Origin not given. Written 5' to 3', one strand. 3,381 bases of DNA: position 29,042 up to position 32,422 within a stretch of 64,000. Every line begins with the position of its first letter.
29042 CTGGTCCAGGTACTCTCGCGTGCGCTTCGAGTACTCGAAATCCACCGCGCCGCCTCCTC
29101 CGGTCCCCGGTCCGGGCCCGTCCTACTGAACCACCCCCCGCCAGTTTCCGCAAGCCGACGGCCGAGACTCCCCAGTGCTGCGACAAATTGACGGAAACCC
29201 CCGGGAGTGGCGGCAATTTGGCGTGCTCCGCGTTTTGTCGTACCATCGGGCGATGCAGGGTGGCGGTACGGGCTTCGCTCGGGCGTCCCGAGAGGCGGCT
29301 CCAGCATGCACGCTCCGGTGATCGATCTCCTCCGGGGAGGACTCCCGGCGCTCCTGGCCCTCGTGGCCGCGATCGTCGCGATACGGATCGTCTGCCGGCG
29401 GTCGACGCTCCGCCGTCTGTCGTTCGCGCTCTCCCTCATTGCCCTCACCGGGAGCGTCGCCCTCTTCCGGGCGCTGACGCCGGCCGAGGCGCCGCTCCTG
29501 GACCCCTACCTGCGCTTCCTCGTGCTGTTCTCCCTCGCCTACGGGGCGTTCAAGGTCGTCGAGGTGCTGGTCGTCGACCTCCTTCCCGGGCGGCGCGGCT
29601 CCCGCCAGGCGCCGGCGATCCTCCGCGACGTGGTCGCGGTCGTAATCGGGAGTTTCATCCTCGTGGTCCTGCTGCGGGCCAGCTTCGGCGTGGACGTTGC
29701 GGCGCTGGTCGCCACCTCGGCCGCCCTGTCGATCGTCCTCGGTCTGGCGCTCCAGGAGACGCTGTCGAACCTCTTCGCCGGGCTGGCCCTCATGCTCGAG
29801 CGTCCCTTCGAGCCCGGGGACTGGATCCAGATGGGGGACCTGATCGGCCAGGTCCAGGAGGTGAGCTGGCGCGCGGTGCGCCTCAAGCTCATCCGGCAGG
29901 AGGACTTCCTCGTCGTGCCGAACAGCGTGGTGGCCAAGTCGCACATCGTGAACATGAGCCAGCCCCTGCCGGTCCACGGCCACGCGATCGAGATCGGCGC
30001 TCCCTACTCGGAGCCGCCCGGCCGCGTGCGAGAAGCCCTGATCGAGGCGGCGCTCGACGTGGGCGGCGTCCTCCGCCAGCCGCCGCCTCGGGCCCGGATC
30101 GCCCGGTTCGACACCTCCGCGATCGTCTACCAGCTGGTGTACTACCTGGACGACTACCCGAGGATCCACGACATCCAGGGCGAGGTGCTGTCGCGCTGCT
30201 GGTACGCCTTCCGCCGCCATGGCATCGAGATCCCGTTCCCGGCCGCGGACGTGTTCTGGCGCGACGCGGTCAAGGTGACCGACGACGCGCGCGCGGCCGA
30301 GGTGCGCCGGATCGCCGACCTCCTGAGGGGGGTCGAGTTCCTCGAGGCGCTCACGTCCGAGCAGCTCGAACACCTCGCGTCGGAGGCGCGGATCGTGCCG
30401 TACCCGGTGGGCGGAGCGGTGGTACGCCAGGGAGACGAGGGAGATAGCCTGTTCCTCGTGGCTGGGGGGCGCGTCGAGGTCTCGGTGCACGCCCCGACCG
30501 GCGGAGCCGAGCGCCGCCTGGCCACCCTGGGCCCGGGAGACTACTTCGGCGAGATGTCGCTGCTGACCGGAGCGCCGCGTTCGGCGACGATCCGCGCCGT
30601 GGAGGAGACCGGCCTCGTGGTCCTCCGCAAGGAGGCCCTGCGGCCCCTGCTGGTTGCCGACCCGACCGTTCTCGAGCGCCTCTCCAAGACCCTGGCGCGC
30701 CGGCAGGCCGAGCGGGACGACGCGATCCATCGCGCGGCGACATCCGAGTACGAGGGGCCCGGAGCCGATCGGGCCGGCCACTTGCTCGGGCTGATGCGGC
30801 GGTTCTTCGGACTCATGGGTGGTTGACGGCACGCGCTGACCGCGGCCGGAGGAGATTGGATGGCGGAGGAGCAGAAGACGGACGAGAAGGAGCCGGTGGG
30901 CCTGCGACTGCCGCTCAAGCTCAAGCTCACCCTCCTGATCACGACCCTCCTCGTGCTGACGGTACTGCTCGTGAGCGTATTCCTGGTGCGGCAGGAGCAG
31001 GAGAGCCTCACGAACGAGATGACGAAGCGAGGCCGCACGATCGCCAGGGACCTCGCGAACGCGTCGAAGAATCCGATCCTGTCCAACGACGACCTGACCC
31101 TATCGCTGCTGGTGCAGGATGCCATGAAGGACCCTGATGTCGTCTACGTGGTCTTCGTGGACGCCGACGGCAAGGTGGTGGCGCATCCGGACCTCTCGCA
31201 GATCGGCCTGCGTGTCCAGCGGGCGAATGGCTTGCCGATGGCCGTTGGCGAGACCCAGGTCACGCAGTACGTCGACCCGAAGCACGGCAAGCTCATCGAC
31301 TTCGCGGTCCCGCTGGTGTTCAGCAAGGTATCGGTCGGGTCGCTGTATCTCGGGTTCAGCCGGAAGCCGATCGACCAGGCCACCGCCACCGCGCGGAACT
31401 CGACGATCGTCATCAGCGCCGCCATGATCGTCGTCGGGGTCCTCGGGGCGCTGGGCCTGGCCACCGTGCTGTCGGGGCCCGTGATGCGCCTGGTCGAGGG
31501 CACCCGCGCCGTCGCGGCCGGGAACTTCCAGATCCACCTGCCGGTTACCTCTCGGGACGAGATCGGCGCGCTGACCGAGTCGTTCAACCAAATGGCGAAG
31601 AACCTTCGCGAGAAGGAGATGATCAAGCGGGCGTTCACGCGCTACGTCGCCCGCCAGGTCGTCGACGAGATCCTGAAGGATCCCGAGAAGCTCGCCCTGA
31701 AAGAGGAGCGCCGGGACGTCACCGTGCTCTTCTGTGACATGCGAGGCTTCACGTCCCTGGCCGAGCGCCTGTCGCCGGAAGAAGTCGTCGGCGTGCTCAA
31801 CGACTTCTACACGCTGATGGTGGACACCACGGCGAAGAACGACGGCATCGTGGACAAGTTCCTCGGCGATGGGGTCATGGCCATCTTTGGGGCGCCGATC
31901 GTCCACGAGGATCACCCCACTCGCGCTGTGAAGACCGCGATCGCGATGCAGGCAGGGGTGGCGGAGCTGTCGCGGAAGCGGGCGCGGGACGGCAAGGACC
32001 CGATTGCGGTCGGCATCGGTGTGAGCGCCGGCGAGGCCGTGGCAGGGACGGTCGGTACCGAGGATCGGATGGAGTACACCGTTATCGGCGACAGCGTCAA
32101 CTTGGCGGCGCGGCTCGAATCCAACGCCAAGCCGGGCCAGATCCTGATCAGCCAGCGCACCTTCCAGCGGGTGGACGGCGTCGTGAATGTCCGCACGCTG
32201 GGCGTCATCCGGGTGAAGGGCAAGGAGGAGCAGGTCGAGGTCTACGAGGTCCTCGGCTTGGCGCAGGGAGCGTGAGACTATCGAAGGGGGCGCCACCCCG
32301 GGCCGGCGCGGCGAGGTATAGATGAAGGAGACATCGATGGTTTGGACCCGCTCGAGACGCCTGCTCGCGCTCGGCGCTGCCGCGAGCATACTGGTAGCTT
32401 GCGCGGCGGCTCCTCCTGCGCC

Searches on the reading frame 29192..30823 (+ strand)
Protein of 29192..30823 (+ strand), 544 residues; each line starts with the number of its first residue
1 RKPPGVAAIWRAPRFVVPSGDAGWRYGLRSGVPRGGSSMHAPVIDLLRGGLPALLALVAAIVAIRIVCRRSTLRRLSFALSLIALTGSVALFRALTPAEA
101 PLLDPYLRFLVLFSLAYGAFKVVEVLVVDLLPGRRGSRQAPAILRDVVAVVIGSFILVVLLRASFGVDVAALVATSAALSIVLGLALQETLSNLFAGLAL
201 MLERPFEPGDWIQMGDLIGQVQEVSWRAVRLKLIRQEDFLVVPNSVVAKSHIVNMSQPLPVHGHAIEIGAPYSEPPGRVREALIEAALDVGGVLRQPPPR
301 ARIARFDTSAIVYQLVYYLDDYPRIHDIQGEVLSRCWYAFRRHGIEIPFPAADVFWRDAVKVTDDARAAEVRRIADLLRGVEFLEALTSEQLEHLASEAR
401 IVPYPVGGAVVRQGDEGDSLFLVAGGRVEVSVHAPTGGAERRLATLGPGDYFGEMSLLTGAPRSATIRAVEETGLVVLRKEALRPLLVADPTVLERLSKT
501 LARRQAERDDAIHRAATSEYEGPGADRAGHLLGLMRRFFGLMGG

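Call 93: search_protein_families(library=pfam, proteins=[window:29192-30823:+], max_evalue=0.00001)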
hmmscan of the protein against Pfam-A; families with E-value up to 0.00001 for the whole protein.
window:29192-30823:+ (544 aa): 3 families
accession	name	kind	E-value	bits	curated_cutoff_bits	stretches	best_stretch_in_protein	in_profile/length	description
PF00027.35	cNMP_binding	-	1.7e-20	73.2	27.5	1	403-487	3-86/89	Cyclic nucleotide-binding domain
PF00924.24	MS_channel_2nd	-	7.2e-16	58.5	20.2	1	190-256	2-67/68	Mechanosensitive ion channel, beta-domain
PF21082.3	MS_channel_3rd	-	3e-10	40.8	21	1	266-347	3-88/88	Mechanosensitive ion channel MscS, C-terminal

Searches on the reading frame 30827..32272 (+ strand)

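Call 93: search_protein_families(library=pfam, proteins=[window:30827-32272:+], max_evalue=0.00001)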
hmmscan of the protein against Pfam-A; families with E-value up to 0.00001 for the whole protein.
window:30827-32272:+ (482 aa): 3 families
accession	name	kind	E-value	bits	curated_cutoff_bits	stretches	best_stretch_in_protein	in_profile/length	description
PF00211.25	Guanylate_cyc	-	1e-30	107.1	21.9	1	293-473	4-179/183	Adenylate and Guanylate cyclase catalytic domain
PF17203.10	sCache_3_2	-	7.3e-16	58.9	28.4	1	57-186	2-135/140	Single cache domain 3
PF00672.30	HAMP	-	3.9e-14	53.1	25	1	212-262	3-53/53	HAMP domain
